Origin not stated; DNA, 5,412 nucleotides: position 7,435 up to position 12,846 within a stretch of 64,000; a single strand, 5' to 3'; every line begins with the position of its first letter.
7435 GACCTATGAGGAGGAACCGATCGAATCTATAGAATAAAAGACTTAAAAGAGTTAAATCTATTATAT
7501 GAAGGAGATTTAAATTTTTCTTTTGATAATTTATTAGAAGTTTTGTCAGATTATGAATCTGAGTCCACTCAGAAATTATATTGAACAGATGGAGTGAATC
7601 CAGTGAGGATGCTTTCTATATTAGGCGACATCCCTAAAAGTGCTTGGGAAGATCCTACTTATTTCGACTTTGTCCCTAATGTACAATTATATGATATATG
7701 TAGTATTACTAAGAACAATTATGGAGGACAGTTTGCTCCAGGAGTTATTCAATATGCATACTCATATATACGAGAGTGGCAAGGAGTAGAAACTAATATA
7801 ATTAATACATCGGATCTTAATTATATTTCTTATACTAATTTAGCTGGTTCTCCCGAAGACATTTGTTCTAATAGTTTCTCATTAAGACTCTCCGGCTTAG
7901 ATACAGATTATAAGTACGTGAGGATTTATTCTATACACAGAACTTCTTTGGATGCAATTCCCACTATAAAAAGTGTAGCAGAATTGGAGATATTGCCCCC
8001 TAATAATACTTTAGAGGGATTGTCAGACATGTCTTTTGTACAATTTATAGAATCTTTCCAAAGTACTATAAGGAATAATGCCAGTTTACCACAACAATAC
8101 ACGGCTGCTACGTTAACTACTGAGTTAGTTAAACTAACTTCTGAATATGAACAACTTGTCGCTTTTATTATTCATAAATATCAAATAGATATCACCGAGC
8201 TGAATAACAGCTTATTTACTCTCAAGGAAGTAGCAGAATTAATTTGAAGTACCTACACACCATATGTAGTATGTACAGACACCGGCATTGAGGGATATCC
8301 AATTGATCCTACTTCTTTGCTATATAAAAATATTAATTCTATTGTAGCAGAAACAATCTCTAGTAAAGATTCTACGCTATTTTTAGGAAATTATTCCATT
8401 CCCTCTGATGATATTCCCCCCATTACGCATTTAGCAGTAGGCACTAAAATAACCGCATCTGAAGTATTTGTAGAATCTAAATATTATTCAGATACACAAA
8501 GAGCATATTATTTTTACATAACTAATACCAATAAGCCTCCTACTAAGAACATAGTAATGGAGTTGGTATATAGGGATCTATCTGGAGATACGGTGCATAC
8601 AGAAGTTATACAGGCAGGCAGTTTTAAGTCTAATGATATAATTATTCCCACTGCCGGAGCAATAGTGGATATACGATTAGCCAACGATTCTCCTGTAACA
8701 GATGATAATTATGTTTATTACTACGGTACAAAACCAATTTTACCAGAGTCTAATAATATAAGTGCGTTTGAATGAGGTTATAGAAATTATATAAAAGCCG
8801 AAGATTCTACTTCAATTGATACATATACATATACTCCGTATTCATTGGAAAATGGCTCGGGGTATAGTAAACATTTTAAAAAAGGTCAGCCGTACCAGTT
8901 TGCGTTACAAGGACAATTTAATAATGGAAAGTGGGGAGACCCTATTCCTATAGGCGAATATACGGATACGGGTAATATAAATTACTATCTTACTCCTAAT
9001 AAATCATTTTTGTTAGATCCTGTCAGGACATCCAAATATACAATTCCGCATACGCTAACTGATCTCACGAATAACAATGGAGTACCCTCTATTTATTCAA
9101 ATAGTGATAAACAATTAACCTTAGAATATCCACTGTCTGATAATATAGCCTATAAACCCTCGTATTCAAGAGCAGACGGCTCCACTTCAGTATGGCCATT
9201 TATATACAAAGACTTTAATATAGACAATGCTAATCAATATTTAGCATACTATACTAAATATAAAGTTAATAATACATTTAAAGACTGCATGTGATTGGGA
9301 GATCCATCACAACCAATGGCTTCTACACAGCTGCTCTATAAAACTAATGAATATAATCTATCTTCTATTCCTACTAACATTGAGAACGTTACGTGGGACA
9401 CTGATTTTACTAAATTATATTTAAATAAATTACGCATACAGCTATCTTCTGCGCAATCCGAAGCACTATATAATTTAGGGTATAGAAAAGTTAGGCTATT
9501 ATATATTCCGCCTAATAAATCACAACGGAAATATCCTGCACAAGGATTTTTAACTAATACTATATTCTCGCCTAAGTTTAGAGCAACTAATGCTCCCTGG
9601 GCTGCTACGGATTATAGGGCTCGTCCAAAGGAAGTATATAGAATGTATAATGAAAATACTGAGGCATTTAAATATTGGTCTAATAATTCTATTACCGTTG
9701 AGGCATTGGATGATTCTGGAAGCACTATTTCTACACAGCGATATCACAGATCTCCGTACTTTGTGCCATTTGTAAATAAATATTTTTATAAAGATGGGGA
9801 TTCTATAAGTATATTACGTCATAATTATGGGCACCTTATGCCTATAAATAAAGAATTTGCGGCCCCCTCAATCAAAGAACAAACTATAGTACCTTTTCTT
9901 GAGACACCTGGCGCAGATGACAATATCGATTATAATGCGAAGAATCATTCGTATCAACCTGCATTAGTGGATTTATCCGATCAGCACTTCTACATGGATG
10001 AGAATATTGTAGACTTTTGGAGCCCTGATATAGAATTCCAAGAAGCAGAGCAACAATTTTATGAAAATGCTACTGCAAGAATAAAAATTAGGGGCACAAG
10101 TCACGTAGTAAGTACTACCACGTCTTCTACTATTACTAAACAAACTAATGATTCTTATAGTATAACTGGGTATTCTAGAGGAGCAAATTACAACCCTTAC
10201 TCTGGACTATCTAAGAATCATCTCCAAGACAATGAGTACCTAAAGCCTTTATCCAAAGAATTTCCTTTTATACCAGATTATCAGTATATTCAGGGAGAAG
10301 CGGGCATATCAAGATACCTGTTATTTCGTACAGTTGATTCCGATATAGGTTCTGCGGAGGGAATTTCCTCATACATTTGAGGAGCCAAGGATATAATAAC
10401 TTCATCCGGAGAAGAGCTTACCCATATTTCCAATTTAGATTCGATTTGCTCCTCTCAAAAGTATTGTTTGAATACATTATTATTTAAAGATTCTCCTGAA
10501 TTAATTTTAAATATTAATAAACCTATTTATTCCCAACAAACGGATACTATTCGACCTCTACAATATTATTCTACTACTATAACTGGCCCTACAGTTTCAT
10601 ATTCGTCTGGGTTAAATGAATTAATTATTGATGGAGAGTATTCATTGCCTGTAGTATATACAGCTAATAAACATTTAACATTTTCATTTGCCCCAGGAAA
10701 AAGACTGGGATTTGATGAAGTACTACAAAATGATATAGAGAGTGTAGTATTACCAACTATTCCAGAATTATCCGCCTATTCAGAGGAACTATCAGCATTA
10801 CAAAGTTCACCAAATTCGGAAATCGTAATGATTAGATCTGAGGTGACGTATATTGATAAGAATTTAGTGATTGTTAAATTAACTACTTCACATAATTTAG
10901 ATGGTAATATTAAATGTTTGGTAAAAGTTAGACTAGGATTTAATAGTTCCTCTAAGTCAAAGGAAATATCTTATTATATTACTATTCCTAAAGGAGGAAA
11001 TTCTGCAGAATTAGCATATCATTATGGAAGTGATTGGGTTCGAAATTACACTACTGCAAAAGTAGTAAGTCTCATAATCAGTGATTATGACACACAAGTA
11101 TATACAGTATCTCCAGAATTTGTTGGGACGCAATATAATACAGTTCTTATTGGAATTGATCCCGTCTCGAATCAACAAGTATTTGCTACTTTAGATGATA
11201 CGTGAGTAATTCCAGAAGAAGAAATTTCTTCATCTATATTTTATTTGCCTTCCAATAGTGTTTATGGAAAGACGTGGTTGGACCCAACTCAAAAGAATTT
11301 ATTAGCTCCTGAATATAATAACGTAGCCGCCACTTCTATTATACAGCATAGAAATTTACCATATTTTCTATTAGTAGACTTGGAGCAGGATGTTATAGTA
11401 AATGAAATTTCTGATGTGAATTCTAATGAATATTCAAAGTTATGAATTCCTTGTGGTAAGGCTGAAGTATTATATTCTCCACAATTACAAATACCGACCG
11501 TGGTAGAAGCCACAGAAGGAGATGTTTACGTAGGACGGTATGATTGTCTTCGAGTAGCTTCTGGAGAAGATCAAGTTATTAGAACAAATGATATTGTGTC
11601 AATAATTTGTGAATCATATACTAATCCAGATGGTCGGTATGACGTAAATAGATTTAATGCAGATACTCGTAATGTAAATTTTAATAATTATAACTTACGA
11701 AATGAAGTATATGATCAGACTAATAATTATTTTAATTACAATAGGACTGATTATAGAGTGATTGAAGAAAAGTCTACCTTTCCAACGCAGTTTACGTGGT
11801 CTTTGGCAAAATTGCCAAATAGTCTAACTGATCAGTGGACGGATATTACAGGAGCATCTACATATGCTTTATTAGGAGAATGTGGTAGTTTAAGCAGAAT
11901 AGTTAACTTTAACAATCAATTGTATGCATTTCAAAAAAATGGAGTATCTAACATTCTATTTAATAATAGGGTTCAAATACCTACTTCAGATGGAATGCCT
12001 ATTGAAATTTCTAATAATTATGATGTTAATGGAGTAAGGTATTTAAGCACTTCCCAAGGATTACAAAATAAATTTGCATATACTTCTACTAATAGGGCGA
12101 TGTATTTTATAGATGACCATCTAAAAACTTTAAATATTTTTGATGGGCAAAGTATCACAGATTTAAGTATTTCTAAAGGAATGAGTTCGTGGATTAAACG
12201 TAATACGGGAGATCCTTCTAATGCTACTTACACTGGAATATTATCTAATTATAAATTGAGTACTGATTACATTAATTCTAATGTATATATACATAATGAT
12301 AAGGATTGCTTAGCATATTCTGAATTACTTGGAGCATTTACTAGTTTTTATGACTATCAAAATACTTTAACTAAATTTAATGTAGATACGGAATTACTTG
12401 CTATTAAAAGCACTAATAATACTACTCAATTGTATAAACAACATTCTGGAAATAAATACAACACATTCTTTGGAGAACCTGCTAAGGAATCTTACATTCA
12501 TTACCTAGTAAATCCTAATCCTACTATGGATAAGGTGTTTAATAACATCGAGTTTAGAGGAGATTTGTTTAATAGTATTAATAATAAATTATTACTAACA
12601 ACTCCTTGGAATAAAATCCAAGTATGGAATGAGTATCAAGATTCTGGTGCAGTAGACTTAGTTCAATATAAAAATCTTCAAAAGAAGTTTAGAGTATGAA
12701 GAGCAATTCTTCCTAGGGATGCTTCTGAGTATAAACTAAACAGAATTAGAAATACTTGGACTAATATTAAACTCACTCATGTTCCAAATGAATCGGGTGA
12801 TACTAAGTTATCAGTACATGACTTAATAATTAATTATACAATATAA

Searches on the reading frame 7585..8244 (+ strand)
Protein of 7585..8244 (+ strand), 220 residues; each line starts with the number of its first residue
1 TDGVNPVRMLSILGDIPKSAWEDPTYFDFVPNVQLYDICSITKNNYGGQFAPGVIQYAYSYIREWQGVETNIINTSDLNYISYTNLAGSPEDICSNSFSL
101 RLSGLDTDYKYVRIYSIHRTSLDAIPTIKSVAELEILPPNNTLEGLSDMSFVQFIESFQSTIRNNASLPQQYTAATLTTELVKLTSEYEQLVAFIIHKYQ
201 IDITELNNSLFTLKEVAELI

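Call 95: search_protein_families(library=pfam, proteins=[window:7585-8244:+], max_evalue=0.01)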
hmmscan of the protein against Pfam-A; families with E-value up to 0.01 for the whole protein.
window:7585-8244:+ (220 aa): 1 family
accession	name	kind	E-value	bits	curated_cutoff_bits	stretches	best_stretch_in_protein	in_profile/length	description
PF25731.1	crAss_MUZ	-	7.2e-41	140.7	27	1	1-142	134-275/1224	Crassvirus muzzle protein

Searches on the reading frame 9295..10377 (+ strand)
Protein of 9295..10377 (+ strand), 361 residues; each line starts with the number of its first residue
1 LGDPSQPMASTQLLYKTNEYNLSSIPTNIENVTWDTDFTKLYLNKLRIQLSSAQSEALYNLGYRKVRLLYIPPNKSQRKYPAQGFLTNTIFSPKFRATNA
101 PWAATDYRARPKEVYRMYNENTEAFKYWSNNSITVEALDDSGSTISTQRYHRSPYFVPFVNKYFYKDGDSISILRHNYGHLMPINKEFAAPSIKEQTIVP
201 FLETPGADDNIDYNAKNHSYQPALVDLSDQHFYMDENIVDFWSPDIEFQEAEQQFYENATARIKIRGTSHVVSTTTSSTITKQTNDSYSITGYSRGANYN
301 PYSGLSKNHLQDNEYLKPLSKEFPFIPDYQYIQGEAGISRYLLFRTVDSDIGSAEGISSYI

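Call 95: search_protein_families(library=pfam, proteins=[window:9295-10377:+], max_evalue=0.01)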
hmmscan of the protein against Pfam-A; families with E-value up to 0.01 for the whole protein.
window:9295-10377:+ (361 aa): 1 family
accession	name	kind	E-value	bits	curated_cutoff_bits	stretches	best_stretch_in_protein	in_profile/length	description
PF25731.1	crAss_MUZ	-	2.5e-18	66.1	27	1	32-307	489-685/1224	Crassvirus muzzle protein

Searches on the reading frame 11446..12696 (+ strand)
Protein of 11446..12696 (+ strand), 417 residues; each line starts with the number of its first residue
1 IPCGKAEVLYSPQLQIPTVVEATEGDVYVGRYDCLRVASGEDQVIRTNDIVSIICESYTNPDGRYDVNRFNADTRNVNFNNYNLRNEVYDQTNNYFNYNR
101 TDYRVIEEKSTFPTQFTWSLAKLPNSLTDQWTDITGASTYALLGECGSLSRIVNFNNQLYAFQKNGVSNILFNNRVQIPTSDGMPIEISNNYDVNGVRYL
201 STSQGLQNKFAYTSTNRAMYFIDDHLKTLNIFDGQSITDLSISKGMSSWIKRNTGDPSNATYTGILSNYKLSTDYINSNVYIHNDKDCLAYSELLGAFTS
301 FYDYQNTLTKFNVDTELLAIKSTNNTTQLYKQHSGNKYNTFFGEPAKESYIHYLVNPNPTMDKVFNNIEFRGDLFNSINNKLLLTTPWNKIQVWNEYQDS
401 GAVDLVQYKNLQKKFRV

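Call 95: search_protein_families(library=pfam, proteins=[window:11446-12696:+], max_evalue=0.01)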
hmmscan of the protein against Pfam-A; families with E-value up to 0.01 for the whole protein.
window:11446-12696:+ (417 aa): 2 families
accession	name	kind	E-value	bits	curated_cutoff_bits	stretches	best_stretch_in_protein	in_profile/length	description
PF25731.1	crAss_MUZ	-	5.4e-93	313.4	27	1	1-322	911-1223/1224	Crassvirus muzzle protein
PF25729.1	crAss_MUZ_C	-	8.1e-14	52.3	27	1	336-415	1-73/83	Crassvirus muzzle protein C-terminal domain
